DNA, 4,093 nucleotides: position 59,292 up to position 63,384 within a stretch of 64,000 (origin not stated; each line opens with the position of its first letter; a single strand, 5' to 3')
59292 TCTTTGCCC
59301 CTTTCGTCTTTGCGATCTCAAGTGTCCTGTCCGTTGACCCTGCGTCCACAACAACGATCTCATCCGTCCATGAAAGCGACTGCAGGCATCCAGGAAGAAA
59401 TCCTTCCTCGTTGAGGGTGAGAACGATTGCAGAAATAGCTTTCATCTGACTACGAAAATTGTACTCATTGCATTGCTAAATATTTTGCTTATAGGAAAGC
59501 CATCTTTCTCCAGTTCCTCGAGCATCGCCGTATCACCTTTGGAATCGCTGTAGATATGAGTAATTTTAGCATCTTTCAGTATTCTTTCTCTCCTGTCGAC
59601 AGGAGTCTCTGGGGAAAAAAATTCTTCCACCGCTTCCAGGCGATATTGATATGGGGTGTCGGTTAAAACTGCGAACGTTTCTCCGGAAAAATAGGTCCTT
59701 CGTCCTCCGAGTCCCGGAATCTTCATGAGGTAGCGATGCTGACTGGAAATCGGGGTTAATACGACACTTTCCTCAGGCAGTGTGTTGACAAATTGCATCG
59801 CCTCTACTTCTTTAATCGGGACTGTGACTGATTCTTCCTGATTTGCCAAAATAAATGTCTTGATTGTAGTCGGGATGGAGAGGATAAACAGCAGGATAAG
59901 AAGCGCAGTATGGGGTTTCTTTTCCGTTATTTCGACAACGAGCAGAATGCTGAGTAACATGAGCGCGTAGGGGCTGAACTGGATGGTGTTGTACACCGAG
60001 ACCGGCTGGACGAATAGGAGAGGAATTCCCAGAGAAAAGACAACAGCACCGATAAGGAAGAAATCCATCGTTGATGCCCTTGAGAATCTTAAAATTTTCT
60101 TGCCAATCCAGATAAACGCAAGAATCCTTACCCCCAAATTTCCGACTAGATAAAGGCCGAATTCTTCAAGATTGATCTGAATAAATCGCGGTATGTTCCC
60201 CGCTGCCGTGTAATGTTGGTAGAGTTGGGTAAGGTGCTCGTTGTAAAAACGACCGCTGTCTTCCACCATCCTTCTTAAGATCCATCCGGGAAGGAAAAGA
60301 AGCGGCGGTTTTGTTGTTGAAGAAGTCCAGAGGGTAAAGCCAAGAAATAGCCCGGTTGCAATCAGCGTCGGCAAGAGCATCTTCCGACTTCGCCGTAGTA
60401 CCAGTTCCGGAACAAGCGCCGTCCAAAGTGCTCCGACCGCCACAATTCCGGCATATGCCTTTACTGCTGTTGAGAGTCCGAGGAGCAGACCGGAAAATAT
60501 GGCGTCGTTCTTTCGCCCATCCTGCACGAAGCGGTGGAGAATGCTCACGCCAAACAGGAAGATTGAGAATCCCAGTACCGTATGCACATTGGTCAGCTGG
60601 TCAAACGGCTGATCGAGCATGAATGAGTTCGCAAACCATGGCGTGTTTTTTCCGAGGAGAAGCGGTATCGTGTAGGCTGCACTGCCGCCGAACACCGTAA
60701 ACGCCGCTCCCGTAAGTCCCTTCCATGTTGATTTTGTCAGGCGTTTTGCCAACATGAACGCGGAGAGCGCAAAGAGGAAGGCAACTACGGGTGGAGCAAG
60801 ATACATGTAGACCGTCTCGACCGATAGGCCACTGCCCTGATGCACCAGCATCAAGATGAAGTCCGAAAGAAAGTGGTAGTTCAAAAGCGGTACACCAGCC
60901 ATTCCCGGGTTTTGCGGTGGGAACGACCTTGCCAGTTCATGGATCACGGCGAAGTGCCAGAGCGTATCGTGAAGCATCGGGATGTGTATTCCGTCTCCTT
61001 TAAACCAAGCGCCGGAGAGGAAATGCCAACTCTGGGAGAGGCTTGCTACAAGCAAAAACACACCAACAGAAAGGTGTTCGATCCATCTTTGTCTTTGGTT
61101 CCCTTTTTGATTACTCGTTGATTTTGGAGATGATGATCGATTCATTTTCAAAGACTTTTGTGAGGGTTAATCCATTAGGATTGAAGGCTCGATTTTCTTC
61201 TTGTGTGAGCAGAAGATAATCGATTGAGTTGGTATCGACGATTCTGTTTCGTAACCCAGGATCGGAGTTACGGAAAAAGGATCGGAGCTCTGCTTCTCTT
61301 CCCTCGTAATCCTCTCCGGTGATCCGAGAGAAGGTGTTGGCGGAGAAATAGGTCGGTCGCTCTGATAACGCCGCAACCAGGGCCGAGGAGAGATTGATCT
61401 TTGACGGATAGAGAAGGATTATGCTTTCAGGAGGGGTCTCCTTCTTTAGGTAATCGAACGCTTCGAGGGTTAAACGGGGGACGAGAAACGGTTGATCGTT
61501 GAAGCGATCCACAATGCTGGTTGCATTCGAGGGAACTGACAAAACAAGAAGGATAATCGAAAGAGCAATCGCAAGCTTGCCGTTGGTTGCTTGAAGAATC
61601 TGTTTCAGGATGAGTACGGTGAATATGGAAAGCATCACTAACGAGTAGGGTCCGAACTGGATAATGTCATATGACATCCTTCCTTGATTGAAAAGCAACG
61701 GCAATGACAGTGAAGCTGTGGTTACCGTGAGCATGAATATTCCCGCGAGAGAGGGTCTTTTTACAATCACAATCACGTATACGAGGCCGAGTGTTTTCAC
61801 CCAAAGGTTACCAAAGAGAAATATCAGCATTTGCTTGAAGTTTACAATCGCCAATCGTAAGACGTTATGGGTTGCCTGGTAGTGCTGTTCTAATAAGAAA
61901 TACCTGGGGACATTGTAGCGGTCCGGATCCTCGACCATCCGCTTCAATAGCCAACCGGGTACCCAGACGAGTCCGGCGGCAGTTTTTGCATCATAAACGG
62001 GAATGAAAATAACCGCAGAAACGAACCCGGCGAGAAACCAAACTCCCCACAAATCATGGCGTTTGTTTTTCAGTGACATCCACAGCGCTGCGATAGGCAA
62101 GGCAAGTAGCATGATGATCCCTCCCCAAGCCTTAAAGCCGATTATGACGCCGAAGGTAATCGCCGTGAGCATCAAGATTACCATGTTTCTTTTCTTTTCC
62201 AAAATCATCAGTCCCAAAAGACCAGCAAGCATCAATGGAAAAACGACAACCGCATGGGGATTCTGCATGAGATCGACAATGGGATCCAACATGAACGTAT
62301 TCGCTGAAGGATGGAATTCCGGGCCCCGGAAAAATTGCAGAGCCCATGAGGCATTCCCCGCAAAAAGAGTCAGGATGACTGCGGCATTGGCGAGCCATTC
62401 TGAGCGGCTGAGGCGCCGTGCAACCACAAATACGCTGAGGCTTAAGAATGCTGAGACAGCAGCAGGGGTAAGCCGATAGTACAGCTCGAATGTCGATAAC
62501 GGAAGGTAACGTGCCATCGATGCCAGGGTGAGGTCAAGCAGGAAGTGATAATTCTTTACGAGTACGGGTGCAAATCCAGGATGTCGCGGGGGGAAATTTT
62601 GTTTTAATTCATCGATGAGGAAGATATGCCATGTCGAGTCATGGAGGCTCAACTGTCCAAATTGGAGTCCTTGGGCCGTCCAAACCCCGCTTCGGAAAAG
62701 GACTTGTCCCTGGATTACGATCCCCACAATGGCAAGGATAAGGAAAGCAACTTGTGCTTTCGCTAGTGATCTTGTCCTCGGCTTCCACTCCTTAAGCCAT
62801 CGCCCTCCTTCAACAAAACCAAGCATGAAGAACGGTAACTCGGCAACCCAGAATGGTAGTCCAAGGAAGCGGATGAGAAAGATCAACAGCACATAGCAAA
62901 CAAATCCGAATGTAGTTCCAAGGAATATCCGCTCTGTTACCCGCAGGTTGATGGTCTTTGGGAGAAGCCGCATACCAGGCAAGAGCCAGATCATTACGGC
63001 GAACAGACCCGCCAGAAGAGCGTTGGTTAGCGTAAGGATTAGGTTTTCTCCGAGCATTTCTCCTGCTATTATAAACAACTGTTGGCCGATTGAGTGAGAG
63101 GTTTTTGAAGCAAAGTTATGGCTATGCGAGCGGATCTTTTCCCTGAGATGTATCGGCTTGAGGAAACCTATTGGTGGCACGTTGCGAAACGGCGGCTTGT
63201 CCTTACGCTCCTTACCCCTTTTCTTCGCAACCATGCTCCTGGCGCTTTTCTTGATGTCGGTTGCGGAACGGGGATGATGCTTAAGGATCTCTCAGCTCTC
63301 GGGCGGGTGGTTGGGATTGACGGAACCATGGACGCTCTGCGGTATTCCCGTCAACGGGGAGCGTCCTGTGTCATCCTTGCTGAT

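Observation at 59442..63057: Paralog pair of large membrane proteins with a shared HD..WH....YHFL loop motif and no confident family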

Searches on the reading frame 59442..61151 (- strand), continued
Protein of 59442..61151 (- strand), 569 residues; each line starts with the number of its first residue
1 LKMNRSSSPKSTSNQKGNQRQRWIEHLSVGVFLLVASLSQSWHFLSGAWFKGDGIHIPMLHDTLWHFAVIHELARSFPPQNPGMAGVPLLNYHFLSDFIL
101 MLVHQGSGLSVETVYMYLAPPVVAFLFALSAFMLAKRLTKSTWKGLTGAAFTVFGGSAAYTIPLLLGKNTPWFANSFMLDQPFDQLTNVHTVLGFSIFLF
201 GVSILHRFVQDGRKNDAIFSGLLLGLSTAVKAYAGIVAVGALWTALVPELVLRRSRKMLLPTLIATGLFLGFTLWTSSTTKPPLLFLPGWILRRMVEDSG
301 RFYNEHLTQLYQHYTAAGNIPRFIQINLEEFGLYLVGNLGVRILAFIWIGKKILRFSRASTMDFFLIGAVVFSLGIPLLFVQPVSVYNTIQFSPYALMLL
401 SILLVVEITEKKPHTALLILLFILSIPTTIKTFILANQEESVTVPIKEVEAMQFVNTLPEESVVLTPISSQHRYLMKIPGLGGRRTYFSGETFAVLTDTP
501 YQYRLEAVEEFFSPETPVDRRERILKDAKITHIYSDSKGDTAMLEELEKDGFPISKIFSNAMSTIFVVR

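Call 41: search_protein_families(library=pfam, alignment_id=A2, max_evalue=0.1)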
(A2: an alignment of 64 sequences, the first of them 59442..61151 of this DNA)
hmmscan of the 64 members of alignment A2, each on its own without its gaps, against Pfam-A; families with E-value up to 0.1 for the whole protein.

A. member 1, window:59442-61151:- (569 aa): 1 family
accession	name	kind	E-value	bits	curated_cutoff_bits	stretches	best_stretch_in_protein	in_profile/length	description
PF13231.12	PMT_2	-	0.007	17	26.1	1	193-270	77-155/160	Dolichyl-phosphate-mannose-protein mannosyltransferase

B. families by the number of members that match (of 64 scanned): 13 families
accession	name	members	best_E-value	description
PF07698.17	7TM-7TMR_HD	2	0.013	7TM receptor with intracellular HD hydrolase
PF07185.16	DUF1404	1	0.00038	Protein of unknown function (DUF1404)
PF07099.16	DUF1361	1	0.0011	Protein of unknown function (DUF1361)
PF06523.16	DUF1106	1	0.0047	Protein of unknown function (DUF1106)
PF13231.12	PMT_2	1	0.007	Dolichyl-phosphate-mannose-protein mannosyltransferase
PF07695.17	7TMR-DISM_7TM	1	0.0087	7TM diverse intracellular signalling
PF14223.13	Retrotran_gag_2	1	0.009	gag-polypeptide of LTR copia-type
PF19393.4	DUF5968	1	0.0097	Family of unknown function (DUF5968)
PF12629.12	Pox_polyA_pol_C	1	0.025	Poxvirus poly(A) polymerase C-terminal domain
PF19732.4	SpoIIE_N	1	0.044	Stage II sporulation protein E N-terminal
PF20604.3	DUF6798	1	0.058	Domain of unknown function (DUF6798)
PF16038.10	TMIE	1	0.083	TMIE protein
PF19451.5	DUF5989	1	0.087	Family of unknown function (DUF5989)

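Call 47: find_related_loci(query=A4, collection=genome_contigs, flank=6000)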
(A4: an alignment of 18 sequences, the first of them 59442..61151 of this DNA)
Query A4 (569 aa) in genome_contigs; peptide patterns used: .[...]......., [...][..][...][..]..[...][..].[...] (x = any residue, [..] = any of these).
146 stretches matched a pattern; 18 encode a relative of the query (tblastn E <= 1e-3); 18 distinct loci.
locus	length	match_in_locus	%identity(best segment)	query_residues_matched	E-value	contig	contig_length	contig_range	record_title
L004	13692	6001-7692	51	1-566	5e-160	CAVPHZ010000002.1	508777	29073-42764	MAG: Candidatus Chisholmbacteria bacterium isolate MFD09964.bin.1.87 genome assembly, contig: contig_34727, whole genome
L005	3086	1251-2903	31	33-542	2e-70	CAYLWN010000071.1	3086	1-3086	MAG TPA_asm: uncultured Gammaproteobacteria bacterium isolate SRP050083_co1_444 genome assembly, contig: NODE_22928_leng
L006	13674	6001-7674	31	2-568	4e-67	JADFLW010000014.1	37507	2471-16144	MAG: Patescibacteria group bacterium isolate B55T1B8 B55T1B8_NODE1534, whole genome shotgun sequence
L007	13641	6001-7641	28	31-566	2e-65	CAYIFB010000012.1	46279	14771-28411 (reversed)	MAG TPA_asm: uncultured Gammaproteobacteria bacterium isolate ERP119705_co19_135 genome assembly, contig: NODE_453_lengt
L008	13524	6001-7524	31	33-534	1e-64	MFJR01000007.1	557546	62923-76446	MAG: Candidatus Gottesmanbacteria bacterium RIFCSPLOWO2_01_FULL_39_12b rifcsplowo2_01_scaffold_21, whole genome shotgun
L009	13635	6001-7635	29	28-566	7e-64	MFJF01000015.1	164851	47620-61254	MAG: Candidatus Gottesmanbacteria bacterium RIFCSPHIGHO2_01_FULL_40_15 rifcsphigho2_01_scaffold_256, whole genome shotgu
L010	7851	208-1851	28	29-569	8e-63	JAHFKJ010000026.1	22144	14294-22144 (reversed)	MAG: Candidatus Gottesmanbacteria bacterium isolate nzgw407 NODE_3064_length_22145_cov_3.522385, whole genome shotgun se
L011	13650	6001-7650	28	18-560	8e-63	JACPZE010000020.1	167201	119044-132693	MAG: Candidatus Gottesmanbacteria bacterium isolate NC_groundwater_881_Pr1_S2p5_36_20 Montesol18_S2p5_coassembly_scaffol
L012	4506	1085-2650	29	38-546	1e-62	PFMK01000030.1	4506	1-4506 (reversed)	MAG: Candidatus Gottesmanbacteria bacterium CG_4_10_14_0_8_um_filter_37_24 CG_4_10_14_0.8_um_filter_scaffold_15196_c, wh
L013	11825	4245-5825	30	53-569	3e-62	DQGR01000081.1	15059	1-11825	MAG TPA_asm: Patescibacteria group bacterium isolate UBA10118 contig_34710, whole genome shotgun sequence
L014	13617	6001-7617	29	36-552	7e-58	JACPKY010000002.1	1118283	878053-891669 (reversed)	MAG: Candidatus Gottesmanbacteria bacterium isolate NC_groundwater_507_Ag_S-0.1um_40_14 S35_SO-1_scaffold_146377, whole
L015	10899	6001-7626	28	23-549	5e-55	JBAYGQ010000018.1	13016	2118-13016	MAG: Bacteroidota bacterium isolate SO_2016_GW1_129 scaffold08388_OW334_2016, whole genome shotgun sequence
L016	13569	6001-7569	29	53-568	1e-52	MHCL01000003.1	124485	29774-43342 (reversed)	MAG: Candidatus Chisholmbacteria bacterium RIFCSPLOWO2_01_FULL_49_14 rifcsplowo2_01_scaffold_1111, whole genome shotgun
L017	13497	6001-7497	31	53-541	5e-49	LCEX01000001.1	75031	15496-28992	MAG: Candidatus Gottesmanbacteria bacterium GW2011_GWC1_43_10 UV55_C0001, whole genome shotgun sequence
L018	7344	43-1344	29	154-569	2e-43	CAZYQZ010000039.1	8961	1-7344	MAG TPA_asm: uncultured Gammaproteobacteria bacterium isolate SRP292972_co1_80 genome assembly, contig: NODE_3226_length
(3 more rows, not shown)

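Call 80: list_cluster_members(proteins=[P0001, P0035, P0004, P0021, P0025, P0030])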
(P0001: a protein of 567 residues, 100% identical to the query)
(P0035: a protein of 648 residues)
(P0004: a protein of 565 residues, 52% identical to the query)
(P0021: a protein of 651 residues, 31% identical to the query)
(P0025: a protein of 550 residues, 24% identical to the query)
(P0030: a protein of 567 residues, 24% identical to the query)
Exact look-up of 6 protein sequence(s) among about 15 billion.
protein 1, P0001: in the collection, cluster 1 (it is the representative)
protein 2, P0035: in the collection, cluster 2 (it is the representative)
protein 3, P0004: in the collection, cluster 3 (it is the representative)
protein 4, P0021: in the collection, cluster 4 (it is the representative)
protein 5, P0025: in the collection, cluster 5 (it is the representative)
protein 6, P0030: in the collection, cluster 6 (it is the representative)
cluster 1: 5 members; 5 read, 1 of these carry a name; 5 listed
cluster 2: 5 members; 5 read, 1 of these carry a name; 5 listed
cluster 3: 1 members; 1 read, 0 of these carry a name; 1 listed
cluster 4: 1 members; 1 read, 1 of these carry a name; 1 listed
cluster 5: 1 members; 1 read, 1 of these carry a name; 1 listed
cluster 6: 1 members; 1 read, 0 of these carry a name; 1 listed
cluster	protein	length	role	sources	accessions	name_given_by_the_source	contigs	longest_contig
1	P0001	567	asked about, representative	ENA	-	-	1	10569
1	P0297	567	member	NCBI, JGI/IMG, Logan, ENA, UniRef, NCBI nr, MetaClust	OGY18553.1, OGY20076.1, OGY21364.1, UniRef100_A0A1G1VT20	MAG: hypothetical protein A3F04_01185 [Candidatus Chisholmbacteria bacterium ... | Glycosyltransferase RgtA/B/C/D-like domain-containing protein n=1 Tax=Candidatus ... | MAG: hypothetical protein A2786_03580 [Candidatus Chisholmbacteria bacterium ...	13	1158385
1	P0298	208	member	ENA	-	-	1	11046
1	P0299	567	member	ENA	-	-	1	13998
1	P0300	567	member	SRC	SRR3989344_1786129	-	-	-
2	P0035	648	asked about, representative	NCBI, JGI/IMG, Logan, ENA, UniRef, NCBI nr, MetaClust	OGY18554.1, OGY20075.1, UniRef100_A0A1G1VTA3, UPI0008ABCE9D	MAG: hypothetical protein A2900_03160 [Candidatus Chisholmbacteria bacterium ... | Glycosyltransferase RgtA/B/C/D-like domain-containing protein n=1 Tax=Candidatus ... | MAG: hypothetical protein A2786_03585 [Candidatus Chisholmbacteria bacterium ...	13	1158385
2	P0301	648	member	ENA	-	-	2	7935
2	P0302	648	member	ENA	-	-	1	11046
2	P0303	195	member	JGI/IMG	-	-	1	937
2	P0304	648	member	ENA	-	-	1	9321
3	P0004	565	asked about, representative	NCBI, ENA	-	-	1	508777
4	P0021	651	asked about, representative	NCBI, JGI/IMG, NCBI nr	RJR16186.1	hypothetical protein C4579_00510 [Candidatus Microgenomates bacterium] | MAG: hypothetical protein C4579_00510 [Candidatus Microgenomates bacterium]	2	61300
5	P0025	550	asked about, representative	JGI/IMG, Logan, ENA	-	hypothetical protein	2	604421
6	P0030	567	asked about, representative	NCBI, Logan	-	-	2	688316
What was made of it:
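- UniRef names both RgtA/B/C/D-like (call 80).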

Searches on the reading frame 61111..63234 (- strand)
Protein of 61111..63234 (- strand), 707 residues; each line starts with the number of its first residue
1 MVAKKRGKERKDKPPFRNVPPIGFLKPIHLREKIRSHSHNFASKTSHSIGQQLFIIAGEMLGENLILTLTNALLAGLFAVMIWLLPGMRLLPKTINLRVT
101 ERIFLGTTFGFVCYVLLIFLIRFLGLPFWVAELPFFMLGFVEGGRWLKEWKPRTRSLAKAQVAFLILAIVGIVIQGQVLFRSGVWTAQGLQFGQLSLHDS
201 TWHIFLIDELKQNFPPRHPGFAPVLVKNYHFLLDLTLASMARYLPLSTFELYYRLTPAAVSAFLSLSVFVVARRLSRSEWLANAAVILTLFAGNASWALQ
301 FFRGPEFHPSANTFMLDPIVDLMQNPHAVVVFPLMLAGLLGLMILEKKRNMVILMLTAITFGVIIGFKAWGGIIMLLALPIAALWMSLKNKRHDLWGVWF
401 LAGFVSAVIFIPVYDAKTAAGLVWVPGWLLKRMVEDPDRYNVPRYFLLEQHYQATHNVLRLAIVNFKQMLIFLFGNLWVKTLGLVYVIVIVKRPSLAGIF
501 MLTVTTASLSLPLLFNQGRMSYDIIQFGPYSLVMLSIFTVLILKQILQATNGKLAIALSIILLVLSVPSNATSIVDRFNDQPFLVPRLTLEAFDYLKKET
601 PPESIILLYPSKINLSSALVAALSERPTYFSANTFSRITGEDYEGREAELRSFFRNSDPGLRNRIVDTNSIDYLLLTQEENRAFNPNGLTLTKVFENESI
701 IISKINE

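Call 3: search_protein_families(library=pfam, proteins=[window:61111-63234:-], max_evalue=1)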
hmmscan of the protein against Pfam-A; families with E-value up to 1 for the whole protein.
window:61111-63234:- (707 aa): 1 family
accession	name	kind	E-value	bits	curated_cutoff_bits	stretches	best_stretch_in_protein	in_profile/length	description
PF07698.17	7TM-7TMR_HD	-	0.0091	16.4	29.4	1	311-410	57-142/190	7TM receptor with intracellular HD hydrolase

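Call 4: search_protein_families(library=ncbifam, proteins=[window:61111-63234:-], max_evalue=1)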
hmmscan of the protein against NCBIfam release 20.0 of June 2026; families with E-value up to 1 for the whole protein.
window:61111-63234:- (707 aa): 0 families

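Call 76: predict_structure(alignment_id=A6)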
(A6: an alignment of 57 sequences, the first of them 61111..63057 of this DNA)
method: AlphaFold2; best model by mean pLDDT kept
length: 648 residues; sequences in the alignment: 57
mean_pLDDT: 93.1   pTM: 0.93
mean pLDDT of the five models: 93.1, 92.7, 92.4, 92.3, 91.3
residues with pLDDT >= 90: 536; 70-90: 101; 50-70: 8; < 50: 3
segments of 3 or more residues with pLDDT < 50: none
pLDDT, mean of each block of 10 residues (from residue 1): 73 93 96 93 97 98 96 93 90 64 93 92 92 86 96 95 95 97 93 95 98 96 96 91 86 91 92 98 96 98 97 97 97 97 98 89 92 93 94 97 96 95 92 95 97 92 91 97 93 85 89 86 93 98 97 93 97 92 94 92 93 97 90 96 92
secondary structure, 60 per line:
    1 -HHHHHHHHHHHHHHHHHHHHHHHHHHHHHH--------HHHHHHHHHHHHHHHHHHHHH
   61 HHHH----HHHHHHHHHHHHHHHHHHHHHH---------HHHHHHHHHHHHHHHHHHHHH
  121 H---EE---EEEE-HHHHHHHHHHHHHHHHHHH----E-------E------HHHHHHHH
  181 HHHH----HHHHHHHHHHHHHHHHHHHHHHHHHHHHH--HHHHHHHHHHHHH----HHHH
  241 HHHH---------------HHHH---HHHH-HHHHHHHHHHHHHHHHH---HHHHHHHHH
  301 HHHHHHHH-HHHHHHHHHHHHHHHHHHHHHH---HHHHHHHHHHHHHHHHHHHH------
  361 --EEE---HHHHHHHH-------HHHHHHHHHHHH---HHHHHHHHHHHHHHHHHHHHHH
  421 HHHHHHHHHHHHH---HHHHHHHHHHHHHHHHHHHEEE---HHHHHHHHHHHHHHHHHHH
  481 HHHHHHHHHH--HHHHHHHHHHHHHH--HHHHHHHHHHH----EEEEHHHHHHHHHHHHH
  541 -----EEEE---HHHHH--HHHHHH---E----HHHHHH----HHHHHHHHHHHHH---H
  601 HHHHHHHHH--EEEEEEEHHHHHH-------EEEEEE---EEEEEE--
elements in order: H2-31 H40-64 H69-90 H100-121 E130-133 H135-153 H173-184 H189-217 H220-232 H237-244 H260-263 H267-270 H272-288 H292-308 H310-331 H335-354 E363-365 H369-376 H384-395 H399-433 H437-455 E456-458 H462-490 H493-506 H509-519 E524-527 H528-540 E546-549 H553-557 H560-565 H574-579 H584-596 H600-609 E612-618 H619-624 E632-637 E641-646
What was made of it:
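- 61114..61497 (-): C-terminal extracytoplasmic alpha/beta domain of B (residues about 521-648). Call 76.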
